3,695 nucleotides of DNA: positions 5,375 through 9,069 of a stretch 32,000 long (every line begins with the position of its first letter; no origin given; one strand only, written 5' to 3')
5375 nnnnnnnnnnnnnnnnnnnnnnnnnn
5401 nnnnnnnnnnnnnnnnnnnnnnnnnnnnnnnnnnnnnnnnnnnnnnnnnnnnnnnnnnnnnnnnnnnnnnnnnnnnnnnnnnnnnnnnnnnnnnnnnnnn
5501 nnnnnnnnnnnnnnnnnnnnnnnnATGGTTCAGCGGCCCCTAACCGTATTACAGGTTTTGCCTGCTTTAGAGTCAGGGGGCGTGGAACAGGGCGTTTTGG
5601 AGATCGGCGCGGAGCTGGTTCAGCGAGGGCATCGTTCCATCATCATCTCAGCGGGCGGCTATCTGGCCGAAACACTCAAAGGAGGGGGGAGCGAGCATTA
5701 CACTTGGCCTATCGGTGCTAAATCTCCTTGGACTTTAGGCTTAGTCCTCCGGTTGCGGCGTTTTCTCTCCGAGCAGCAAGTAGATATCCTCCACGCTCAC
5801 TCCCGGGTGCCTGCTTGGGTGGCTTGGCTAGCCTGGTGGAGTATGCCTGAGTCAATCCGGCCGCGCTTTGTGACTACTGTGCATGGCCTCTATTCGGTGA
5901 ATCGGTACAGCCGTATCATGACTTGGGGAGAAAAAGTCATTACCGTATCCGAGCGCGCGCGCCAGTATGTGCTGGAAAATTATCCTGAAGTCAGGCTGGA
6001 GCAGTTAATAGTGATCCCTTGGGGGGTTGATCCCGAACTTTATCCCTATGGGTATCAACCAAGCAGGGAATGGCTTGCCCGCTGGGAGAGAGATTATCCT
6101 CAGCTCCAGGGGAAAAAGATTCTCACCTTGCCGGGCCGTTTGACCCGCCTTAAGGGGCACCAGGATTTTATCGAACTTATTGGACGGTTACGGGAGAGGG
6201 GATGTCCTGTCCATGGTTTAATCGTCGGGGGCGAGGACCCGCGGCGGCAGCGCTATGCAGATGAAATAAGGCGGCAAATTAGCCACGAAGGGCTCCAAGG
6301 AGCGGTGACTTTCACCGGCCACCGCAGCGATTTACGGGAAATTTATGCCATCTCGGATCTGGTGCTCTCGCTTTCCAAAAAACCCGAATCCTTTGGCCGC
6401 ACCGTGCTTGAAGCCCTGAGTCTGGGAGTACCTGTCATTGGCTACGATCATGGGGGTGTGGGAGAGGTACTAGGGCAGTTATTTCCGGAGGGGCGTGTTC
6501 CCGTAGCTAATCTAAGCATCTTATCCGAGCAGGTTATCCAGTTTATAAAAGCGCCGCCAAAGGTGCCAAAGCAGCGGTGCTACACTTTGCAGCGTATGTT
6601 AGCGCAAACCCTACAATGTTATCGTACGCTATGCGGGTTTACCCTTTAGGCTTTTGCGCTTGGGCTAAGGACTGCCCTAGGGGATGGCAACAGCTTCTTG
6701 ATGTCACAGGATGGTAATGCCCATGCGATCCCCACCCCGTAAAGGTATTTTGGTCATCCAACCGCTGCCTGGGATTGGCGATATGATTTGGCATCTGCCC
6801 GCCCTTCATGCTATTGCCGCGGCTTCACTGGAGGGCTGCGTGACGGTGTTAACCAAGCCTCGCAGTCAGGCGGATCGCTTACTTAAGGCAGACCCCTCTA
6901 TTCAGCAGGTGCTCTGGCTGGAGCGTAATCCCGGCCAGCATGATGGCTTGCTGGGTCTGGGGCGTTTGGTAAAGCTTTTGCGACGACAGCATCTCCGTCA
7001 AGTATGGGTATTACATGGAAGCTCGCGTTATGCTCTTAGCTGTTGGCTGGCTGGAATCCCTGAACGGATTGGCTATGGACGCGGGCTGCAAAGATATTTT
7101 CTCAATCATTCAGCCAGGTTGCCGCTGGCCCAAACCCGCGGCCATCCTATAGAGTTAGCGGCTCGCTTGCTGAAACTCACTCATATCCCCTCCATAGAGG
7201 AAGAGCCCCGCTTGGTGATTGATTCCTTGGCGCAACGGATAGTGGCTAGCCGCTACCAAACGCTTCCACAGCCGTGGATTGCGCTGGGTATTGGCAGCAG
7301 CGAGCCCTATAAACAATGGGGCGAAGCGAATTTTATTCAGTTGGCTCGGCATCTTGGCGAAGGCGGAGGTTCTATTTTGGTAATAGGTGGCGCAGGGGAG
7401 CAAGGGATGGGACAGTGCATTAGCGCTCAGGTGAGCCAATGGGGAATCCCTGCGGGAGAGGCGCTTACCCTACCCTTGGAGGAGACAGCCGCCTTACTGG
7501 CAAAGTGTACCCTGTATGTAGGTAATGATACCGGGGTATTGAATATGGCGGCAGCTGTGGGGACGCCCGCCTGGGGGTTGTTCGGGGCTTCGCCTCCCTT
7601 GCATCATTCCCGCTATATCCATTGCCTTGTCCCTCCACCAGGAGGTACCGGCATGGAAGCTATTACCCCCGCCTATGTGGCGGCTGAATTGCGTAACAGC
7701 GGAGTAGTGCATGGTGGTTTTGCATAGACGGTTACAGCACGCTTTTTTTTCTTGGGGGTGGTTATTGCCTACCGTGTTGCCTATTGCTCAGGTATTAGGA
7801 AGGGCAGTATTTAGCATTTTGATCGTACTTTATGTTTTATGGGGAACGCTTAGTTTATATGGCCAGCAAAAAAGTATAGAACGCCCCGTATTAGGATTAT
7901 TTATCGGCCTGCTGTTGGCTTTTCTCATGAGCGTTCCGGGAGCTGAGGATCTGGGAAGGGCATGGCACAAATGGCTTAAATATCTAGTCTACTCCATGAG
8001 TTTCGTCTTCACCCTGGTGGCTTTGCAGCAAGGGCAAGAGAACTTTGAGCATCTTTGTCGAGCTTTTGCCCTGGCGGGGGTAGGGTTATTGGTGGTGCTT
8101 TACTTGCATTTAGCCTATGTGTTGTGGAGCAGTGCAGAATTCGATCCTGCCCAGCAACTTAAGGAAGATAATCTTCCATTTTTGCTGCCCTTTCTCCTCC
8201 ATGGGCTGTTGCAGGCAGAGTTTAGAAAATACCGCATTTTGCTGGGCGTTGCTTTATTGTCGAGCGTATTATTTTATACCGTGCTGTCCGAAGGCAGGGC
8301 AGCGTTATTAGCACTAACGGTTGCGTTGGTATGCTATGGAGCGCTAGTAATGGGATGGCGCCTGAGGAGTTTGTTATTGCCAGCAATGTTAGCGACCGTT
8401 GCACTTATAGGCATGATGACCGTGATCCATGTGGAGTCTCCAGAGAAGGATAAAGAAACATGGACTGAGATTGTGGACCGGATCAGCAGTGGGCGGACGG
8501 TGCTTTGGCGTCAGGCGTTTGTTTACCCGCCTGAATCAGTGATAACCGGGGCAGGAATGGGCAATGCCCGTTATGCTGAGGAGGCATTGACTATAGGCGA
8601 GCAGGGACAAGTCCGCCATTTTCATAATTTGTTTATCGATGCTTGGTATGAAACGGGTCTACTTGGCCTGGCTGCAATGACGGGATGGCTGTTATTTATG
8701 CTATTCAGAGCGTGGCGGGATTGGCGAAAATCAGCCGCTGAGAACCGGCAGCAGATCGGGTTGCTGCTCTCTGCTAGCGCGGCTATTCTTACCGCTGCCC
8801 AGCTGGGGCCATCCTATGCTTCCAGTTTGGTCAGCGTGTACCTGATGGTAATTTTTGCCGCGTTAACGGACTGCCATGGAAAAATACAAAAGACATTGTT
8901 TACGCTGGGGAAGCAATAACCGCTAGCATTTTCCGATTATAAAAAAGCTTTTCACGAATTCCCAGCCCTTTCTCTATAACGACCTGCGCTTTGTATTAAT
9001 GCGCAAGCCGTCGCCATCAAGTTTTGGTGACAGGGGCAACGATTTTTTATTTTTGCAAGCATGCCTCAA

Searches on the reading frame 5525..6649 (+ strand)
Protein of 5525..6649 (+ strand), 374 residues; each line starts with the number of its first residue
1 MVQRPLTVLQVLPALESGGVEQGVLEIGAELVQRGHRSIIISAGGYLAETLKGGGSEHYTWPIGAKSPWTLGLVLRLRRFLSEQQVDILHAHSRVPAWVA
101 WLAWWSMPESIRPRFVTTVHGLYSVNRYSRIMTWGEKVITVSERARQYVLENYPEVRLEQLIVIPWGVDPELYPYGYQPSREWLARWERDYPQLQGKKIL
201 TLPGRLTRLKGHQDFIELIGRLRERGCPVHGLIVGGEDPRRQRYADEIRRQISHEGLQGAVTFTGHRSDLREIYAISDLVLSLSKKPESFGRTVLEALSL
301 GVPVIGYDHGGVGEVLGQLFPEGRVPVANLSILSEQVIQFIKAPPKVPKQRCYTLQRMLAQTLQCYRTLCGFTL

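Call 18: search_protein_families(library=pfam, proteins=[window:5525-6649:+], max_evalue=0.001)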
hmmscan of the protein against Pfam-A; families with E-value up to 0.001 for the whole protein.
window:5525-6649:+ (374 aa): 6 families
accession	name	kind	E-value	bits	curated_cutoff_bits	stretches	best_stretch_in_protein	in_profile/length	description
PF13439.12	Glyco_transf_4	-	8.9e-29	101.1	28.5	1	18-171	2-169/170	Glycosyltransferase Family 4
PF00534.26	Glycos_transf_1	-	2.2e-24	86.3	26.4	1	193-344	11-159/172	Glycosyl transferases group 1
PF13692.12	Glyco_trans_1_4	-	6.3e-20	72.3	27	1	198-317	2-118/142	Glycosyl transferases group 1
PF13579.12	Glyco_trans_4_4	-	6.3e-14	53.1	29.7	1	18-165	1-156/158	Glycosyl transferase 4-like domain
PF20706.3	GT4-conflict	-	1.7e-10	40.9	26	1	192-323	192-327/385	Family 4 Glycosyltransferase in conflict systems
PF13477.12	Glyco_trans_4_2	-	0.00071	20.2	23.4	0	31-128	20-117/139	Glycosyl transferase 4-like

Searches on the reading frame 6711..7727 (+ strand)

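Call 18: search_protein_families(library=pfam, proteins=[window:6711-7727:+], max_evalue=0.001)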
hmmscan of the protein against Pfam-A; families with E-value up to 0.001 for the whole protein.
window:6711-7727:+ (338 aa): 1 family
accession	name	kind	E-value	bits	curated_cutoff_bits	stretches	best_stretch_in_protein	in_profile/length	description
PF01075.23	Glyco_transf_9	-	3e-20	73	22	1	85-298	3-216/247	Glycosyltransferase family 9 (heptosyltransferase)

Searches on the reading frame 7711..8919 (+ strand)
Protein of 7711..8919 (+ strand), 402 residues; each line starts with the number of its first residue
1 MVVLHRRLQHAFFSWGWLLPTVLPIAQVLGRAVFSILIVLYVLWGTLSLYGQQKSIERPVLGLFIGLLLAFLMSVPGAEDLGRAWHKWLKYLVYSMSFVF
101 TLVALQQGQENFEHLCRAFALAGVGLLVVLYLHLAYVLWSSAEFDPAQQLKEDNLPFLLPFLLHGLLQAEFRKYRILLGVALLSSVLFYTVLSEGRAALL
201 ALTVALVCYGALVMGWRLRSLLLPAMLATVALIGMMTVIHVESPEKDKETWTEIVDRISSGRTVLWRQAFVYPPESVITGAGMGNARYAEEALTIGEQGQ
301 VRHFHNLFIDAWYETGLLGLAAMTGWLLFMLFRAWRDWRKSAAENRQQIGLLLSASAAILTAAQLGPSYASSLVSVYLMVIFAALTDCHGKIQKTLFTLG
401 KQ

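Call 18: search_protein_families(library=pfam, proteins=[window:7711-8919:+], max_evalue=0.001)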
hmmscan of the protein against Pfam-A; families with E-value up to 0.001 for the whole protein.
window:7711-8919:+ (402 aa): 1 family
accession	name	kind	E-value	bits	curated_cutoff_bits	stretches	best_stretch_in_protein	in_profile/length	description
PF04932.20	Wzy_C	-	6.6e-17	62.1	31.7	1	186-322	6-147/149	O-Antigen ligase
